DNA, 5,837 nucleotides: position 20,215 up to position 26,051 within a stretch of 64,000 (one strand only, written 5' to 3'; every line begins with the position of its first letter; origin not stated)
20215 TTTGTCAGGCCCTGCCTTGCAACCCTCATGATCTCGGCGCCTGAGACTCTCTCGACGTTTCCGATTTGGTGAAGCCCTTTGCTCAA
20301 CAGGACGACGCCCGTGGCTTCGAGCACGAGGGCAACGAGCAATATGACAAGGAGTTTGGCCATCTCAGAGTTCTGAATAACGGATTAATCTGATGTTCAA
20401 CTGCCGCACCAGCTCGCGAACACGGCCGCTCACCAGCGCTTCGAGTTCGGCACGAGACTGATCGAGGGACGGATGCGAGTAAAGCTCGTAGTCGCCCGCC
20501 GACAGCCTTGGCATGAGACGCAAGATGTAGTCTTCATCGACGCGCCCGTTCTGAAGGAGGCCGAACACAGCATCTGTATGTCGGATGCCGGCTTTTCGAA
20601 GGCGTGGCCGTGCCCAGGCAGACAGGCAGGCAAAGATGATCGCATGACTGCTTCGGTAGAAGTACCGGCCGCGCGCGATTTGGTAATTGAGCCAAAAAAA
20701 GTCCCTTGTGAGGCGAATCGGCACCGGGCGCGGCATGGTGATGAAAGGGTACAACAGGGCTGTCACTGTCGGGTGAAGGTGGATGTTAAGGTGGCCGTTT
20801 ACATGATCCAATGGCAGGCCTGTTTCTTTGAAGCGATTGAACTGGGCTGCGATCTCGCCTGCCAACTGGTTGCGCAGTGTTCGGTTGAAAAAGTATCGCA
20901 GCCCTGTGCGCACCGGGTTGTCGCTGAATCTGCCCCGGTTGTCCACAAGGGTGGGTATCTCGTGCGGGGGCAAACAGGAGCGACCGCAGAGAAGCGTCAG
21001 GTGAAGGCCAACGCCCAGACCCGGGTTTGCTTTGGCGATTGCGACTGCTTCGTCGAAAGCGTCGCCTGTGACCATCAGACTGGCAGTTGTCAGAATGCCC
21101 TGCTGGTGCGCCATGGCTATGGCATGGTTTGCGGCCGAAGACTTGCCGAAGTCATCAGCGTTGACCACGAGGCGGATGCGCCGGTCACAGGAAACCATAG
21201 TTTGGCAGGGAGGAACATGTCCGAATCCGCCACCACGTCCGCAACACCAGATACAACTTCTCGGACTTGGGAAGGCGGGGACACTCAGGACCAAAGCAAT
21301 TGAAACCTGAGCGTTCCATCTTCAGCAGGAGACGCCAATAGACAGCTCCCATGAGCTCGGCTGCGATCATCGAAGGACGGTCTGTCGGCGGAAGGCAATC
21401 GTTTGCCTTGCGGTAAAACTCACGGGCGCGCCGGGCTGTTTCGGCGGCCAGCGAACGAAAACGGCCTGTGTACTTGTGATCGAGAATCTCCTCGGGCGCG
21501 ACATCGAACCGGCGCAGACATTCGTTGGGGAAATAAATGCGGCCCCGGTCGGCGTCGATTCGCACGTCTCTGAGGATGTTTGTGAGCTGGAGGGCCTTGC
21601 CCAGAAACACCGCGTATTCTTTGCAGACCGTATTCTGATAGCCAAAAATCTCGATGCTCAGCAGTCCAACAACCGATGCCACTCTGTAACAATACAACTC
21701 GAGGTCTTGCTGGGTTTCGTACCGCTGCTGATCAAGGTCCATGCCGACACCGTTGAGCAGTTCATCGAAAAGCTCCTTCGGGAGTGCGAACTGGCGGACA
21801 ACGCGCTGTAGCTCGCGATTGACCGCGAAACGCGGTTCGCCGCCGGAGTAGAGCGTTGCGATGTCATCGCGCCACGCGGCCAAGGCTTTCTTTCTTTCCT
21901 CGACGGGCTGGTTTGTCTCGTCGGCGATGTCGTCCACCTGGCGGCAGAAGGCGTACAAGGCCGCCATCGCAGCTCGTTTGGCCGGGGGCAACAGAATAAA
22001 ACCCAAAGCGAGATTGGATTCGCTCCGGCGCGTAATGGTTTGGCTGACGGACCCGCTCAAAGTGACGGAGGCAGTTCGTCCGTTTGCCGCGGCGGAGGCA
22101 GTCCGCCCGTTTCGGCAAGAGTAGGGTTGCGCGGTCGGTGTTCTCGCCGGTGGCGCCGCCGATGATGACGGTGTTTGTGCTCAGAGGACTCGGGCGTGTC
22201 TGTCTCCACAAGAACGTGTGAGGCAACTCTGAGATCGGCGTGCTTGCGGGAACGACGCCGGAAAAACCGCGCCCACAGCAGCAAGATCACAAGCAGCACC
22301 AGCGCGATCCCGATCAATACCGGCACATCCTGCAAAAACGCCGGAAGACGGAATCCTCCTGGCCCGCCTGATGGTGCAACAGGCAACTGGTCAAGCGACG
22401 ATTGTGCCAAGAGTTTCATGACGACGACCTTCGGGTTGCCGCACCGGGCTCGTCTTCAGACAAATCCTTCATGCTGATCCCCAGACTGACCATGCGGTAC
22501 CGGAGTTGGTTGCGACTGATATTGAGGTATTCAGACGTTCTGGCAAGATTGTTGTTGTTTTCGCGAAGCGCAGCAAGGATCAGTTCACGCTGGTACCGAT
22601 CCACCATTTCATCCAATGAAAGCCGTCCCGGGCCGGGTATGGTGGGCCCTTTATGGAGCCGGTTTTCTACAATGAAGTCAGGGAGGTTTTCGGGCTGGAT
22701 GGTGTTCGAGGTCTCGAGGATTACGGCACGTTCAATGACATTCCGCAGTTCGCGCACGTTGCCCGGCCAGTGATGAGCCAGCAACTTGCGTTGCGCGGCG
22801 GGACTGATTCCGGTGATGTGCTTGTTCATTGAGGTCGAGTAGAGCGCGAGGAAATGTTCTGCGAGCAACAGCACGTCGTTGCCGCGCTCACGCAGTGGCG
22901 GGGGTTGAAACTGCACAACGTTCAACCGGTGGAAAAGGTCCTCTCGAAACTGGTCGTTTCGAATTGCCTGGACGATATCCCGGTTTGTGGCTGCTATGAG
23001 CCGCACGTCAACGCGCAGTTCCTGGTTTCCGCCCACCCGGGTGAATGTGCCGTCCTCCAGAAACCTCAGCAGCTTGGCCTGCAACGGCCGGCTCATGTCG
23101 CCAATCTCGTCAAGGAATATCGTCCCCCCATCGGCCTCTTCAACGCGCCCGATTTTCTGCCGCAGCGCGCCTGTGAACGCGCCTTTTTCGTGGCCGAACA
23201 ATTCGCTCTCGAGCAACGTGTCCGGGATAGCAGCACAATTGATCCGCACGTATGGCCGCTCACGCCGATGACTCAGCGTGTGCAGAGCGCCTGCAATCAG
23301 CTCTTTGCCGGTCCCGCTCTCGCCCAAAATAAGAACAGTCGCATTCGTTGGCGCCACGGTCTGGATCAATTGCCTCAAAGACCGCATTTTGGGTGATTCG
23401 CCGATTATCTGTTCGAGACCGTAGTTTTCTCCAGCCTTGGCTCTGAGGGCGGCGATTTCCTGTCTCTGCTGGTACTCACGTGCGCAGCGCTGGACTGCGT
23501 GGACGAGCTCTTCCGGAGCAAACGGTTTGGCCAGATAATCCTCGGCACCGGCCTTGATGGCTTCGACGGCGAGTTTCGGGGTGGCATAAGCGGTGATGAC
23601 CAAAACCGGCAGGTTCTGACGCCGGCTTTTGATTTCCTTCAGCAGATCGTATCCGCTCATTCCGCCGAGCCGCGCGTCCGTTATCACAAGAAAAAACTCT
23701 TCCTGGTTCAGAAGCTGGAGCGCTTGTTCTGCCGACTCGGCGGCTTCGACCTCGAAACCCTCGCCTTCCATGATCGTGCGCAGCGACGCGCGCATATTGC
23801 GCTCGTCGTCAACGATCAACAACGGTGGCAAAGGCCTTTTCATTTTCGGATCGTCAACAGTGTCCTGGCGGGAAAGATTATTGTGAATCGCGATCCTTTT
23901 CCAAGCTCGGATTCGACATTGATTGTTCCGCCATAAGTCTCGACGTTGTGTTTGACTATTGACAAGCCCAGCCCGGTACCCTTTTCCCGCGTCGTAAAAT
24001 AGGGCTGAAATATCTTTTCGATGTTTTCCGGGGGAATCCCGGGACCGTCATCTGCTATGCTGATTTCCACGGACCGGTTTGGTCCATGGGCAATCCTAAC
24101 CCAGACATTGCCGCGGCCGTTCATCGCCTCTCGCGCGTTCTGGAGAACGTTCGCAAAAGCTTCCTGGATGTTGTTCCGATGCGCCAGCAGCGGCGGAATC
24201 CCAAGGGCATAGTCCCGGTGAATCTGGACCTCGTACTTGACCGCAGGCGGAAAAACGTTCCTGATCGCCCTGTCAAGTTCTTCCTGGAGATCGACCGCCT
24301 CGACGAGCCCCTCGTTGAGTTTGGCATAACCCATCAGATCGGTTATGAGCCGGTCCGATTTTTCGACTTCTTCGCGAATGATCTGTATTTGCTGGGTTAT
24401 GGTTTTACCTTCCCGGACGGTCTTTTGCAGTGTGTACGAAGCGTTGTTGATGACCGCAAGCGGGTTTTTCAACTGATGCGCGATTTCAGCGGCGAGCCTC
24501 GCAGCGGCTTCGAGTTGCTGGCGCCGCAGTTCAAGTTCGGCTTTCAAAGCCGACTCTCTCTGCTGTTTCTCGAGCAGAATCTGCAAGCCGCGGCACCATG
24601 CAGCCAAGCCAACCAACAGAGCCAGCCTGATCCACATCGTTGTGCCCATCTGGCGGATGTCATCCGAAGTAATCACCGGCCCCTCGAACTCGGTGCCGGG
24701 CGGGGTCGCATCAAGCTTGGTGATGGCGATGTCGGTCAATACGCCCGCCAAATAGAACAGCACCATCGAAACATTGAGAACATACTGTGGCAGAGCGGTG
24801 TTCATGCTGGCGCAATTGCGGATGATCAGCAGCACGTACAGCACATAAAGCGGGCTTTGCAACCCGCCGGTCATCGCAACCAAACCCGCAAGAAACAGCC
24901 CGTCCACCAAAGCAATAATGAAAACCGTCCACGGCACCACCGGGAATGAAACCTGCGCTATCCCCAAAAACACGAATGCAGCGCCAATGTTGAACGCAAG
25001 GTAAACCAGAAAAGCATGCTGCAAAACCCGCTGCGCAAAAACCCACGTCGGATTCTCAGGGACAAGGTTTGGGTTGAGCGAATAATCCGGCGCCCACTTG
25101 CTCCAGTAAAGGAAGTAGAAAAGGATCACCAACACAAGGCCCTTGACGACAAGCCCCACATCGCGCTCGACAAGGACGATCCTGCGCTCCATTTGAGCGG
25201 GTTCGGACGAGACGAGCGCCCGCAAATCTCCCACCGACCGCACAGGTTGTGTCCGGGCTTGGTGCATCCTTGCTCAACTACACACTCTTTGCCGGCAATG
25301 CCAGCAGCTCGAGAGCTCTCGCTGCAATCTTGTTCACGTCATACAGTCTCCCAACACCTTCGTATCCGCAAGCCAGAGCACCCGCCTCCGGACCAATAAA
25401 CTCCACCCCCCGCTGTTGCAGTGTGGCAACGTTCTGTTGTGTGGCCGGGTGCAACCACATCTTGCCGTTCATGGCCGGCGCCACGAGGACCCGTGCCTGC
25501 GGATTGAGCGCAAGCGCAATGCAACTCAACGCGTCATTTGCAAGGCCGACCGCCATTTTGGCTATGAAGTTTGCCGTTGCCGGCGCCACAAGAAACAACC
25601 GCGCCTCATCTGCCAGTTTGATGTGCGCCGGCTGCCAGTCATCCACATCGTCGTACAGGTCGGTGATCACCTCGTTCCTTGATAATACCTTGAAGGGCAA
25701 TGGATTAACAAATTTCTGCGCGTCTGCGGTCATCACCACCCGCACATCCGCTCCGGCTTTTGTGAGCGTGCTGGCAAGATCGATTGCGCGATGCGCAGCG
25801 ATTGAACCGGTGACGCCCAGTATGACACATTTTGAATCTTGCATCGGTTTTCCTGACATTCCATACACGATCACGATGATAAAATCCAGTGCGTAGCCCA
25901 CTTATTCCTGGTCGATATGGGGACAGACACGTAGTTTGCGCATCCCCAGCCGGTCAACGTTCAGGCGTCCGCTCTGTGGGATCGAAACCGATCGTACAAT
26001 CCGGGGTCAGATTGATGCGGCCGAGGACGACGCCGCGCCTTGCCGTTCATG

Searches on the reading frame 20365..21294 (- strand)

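Call 8: search_protein_families(library=pfam, proteins=[window:20365-21294:-], max_evalue=0.01)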
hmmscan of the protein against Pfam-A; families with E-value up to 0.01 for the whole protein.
window:20365-21294:- (309 aa): 1 family
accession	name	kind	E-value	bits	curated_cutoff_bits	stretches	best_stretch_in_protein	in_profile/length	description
PF04794.17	YdjC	-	1.1e-60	206.2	29.7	1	41-297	1-265/266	YdjC-like protein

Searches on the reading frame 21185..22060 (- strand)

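Call 8: search_protein_families(library=pfam, proteins=[window:21185-22060:-], max_evalue=0.01)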
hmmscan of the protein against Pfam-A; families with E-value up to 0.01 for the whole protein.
window:21185-22060:- (291 aa): 1 family
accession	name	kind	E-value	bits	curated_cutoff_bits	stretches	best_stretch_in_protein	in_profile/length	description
PF00494.24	SQS_PSY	-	7.7e-76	255.7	26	1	11-259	2-255/263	Squalene/phytoene synthase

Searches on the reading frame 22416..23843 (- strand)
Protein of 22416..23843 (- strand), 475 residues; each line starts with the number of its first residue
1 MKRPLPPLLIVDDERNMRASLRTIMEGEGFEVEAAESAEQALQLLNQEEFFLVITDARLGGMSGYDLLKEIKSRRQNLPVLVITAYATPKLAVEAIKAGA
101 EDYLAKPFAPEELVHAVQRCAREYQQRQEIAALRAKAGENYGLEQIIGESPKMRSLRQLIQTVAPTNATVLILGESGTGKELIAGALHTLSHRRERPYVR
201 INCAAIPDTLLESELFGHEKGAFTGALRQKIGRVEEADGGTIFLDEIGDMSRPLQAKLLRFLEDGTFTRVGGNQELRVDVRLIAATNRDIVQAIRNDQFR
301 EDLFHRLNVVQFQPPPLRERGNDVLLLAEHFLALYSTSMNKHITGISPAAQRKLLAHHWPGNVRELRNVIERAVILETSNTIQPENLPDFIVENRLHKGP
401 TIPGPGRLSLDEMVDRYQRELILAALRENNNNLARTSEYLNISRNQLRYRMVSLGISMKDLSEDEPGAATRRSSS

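Call 8: search_protein_families(library=pfam, proteins=[window:22416-23843:-], max_evalue=0.01)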
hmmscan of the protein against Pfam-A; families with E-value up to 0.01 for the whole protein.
window:22416-23843:- (475 aa): 12 families
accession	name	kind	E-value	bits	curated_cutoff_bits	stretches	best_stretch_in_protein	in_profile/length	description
PF00158.32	Sigma54_activat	-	2.4e-71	239.3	20.2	1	146-312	1-167/168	Sigma-54 interaction domain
PF00072.30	Response_reg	-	2.1e-32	112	30.2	1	9-118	2-111/111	Response regulator receiver domain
PF25601.1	AAA_lid_14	-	6.4e-27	93.7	27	1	318-397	1-80/87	AAA+ ATPase lid domain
PF14532.12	Sigma54_activ_2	-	6.6e-21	75.4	25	1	147-317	1-138/138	Sigma-54 interaction domain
PF02954.25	HTH_8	-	1.8e-09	37.6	22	1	418-451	6-39/42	Bacterial regulatory protein, Fis family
PF07728.20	AAA_5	-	3.2e-08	34.1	22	1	170-288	2-123/139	AAA domain (dynein-related subfamily)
PF07724.20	AAA_2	-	1.8e-06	28.5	27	1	168-295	4-132/166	AAA domain (Cdc48 subfamily)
PF00004.35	AAA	-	3.2e-06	28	21.2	1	170-305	1-124/131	ATPase family associated with various cellular activities (AAA)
PF01078.27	Mg_chelatase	-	1.4e-05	25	20.3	0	225-288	93-158/207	Magnesium chelatase, subunit ChlI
PF06490.17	FleQ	-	6.8e-05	23.6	22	1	8-120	2-106/108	Flagellar regulatory protein FleQ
PF13191.12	AAA_16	-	0.0023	18.9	32.6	1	151-231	7-98/167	AAA ATPase domain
PF13556.12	HTH_30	-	0.007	16.6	27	0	423-451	5-33/59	PucR C-terminal helix-turn-helix domain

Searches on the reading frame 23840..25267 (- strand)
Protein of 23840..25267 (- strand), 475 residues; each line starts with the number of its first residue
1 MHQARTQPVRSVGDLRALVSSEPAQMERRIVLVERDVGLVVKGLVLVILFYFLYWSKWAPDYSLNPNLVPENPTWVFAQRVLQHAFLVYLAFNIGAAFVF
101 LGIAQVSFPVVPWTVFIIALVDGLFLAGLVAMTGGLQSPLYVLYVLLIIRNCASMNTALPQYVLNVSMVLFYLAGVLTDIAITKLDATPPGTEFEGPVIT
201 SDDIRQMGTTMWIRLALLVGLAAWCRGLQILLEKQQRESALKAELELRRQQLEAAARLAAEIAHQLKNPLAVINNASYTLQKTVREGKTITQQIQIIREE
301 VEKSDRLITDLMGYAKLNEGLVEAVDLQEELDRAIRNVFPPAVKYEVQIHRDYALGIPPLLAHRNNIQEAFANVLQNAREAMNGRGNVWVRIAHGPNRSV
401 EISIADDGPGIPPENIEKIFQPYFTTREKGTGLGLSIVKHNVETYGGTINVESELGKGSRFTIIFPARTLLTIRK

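Call 8: search_protein_families(library=pfam, proteins=[window:23840-25267:-], max_evalue=0.01)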
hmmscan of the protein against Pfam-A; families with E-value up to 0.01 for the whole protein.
window:23840-25267:- (475 aa): 5 families
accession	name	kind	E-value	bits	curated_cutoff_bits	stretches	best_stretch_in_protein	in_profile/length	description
PF02518.31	HATPase_c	-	1.4e-27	96.8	26.4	1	365-468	4-110/111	Histidine kinase-, DNA gyrase B-, and HSP90-like ATPase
PF00512.31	HisKA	-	1.5e-09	38.2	26.9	1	256-320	3-66/66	His Kinase A (phospho-acceptor) domain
PF13581.12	HATPase_c_2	-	6.9e-05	23.3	27.4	1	367-443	36-110/127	Histidine kinase-like ATPase domain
PF13589.12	HATPase_c_3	-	0.00035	21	25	1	368-425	4-59/137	Histidine kinase-, DNA gyrase B-, and HSP90-like ATPase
PF14501.12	HATPase_c_5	-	0.00042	20.6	22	1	366-454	5-91/102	GHKL domain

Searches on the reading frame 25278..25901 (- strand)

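Call 8: search_protein_families(library=pfam, proteins=[window:25278-25901:-], max_evalue=0.01)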
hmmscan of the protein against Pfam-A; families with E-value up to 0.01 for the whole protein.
window:25278-25901:- (207 aa): 1 family
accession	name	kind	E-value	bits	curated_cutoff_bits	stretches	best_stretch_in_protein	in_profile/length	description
PF02441.25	Flavoprotein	-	4e-30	105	22.7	1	26-199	3-161/162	Flavoprotein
